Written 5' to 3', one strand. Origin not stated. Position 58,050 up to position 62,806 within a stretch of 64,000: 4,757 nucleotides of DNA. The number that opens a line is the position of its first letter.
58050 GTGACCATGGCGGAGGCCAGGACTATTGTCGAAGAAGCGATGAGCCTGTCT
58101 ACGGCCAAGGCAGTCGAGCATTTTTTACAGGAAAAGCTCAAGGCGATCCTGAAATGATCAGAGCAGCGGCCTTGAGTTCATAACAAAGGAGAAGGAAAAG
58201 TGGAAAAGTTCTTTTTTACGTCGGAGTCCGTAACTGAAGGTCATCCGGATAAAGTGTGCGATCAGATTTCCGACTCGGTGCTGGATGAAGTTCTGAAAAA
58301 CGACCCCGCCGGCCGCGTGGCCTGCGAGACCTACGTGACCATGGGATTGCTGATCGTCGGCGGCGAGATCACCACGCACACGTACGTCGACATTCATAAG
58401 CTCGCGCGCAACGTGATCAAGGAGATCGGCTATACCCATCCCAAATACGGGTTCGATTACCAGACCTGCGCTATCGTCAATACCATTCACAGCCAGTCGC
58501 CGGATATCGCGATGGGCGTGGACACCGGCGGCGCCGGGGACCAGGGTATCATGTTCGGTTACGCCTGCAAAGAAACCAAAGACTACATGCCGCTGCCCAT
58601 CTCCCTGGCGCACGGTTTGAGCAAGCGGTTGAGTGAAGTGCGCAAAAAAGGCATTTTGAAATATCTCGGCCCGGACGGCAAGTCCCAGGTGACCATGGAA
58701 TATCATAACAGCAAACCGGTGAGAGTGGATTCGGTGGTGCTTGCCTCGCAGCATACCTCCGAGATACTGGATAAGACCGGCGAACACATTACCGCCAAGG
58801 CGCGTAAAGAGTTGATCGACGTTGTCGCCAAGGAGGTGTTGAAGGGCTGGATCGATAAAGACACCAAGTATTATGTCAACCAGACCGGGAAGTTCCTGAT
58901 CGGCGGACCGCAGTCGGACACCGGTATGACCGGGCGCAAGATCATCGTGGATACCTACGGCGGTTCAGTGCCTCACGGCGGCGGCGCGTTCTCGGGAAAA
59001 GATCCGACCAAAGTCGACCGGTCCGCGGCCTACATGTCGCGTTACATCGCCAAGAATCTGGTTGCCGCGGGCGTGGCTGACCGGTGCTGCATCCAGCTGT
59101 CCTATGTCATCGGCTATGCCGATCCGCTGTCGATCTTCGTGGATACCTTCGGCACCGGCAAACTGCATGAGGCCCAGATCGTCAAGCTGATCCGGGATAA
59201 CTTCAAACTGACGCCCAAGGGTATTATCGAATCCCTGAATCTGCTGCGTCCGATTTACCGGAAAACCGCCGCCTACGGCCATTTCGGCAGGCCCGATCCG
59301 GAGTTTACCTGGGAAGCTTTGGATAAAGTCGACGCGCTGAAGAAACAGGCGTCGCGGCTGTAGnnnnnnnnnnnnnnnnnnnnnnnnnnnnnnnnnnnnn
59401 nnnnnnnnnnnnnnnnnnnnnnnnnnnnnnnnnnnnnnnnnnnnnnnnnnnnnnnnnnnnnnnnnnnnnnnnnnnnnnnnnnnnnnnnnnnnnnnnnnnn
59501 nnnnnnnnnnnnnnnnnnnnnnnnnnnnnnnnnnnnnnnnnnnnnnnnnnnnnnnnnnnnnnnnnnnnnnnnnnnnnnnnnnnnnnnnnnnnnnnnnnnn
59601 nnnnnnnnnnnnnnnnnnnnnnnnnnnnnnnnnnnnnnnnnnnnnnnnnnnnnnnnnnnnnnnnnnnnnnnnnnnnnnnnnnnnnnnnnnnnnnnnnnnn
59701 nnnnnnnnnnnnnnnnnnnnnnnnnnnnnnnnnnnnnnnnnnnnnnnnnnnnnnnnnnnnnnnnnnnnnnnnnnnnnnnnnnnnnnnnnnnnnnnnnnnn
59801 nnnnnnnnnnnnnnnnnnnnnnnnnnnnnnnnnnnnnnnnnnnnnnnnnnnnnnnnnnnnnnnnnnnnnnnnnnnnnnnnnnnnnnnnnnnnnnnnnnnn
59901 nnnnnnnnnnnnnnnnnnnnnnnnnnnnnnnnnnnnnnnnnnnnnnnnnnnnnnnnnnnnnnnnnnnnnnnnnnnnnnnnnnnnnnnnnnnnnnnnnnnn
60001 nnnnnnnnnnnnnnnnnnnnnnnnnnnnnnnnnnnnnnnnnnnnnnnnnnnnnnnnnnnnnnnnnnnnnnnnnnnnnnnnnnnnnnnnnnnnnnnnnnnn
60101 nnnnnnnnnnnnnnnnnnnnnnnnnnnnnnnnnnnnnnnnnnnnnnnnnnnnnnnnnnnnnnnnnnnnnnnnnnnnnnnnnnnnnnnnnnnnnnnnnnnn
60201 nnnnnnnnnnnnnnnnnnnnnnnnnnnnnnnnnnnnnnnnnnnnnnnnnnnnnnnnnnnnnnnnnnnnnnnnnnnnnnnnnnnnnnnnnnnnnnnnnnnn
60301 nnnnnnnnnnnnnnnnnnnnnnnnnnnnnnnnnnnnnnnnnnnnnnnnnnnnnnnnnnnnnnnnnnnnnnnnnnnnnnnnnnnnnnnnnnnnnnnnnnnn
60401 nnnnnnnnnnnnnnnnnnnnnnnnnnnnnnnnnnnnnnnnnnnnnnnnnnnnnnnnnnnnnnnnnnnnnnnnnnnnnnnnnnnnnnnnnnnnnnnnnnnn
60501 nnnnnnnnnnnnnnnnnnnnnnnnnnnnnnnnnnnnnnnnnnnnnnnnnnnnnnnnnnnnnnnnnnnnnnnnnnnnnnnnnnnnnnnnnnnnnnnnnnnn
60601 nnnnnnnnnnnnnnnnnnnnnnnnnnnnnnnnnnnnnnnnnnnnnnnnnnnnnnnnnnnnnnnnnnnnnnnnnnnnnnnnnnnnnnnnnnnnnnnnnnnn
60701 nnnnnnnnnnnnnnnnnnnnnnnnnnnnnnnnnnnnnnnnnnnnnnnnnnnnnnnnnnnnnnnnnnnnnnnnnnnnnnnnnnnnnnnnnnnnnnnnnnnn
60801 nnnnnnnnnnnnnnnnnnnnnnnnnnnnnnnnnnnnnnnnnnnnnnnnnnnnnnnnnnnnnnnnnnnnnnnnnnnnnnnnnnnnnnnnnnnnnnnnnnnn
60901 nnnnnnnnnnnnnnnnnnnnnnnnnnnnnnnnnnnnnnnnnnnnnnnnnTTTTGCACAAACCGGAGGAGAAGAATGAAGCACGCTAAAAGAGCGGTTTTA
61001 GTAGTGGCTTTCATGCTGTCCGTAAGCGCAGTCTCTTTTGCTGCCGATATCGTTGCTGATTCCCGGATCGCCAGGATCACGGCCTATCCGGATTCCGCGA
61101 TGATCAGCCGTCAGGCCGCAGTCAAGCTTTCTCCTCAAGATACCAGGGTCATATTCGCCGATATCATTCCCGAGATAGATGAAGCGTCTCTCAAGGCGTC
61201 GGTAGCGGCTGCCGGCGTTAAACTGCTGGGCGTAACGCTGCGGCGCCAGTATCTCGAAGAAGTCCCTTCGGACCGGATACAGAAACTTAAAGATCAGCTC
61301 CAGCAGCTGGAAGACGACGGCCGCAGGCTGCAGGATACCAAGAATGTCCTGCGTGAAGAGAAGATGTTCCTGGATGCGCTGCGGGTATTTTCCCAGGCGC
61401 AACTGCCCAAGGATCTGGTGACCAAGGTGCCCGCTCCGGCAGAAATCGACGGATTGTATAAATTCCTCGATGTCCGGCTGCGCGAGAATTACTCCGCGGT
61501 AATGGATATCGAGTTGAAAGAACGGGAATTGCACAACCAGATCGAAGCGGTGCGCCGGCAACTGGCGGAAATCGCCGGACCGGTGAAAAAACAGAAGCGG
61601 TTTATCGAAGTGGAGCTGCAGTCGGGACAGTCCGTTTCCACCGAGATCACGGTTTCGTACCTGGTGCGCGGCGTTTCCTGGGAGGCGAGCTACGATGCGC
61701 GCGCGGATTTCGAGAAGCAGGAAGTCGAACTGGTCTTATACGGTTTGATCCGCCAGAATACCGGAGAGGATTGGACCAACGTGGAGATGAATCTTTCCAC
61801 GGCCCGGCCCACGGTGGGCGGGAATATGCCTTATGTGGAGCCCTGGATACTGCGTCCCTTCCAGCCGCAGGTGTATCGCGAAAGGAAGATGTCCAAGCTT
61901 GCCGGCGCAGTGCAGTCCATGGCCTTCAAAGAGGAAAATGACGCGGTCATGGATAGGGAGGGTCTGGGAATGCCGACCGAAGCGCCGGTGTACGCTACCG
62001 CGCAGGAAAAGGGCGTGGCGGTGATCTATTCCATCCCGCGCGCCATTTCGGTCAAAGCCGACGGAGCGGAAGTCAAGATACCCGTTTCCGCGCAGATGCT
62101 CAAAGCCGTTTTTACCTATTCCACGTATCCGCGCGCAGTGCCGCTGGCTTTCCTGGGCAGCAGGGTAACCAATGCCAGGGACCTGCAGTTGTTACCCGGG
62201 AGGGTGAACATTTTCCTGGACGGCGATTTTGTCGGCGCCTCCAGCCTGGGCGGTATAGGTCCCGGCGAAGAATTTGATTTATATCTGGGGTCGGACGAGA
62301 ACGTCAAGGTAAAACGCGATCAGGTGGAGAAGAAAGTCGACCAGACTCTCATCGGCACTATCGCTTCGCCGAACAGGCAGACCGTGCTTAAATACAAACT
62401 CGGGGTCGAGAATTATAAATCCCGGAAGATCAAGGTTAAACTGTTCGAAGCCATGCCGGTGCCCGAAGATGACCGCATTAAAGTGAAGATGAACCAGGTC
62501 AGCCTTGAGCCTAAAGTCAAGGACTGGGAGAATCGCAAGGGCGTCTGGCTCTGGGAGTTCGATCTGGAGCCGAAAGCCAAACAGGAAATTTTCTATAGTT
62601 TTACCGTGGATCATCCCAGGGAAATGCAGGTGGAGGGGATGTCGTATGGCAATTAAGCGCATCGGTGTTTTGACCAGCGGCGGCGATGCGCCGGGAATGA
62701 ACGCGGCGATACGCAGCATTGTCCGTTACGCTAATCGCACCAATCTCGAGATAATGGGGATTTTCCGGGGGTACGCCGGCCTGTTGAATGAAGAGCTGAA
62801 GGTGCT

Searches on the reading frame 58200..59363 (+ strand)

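Call 13: search_protein_families(library=pfam, proteins=[window:58200-59363:+], max_evalue=0.00001)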
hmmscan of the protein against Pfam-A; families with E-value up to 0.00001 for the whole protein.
window:58200-59363:+ (387 aa): 3 families
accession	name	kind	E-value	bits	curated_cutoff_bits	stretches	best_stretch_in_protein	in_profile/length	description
PF02773.21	S-AdoMet_synt_C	-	5e-66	221.3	25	1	234-372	1-137/138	S-adenosylmethionine synthetase, C-terminal domain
PF00438.25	S-AdoMet_synt_N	-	2.6e-44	150.2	33.1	1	3-101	1-99/99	S-adenosylmethionine synthetase, N-terminal domain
PF02772.21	S-AdoMet_synt_M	-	1e-42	145.5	29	1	111-232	3-120/120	S-adenosylmethionine synthetase, central domain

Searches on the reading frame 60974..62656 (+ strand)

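Call 13: search_protein_families(library=pfam, proteins=[window:60974-62656:+], max_evalue=0.00001)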
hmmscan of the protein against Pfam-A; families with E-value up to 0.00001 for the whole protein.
window:60974-62656:+ (560 aa): 2 families
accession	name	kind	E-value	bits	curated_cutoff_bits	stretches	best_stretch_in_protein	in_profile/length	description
PF13598.12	DUF4139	-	5.7e-51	173.6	31.8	1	225-549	1-205/205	Domain of unknown function (DUF4139)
PF13600.11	DUF4140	-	8.9e-20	71.4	27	1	35-133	1-98/98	N-terminal domain of unknown function (DUF4140)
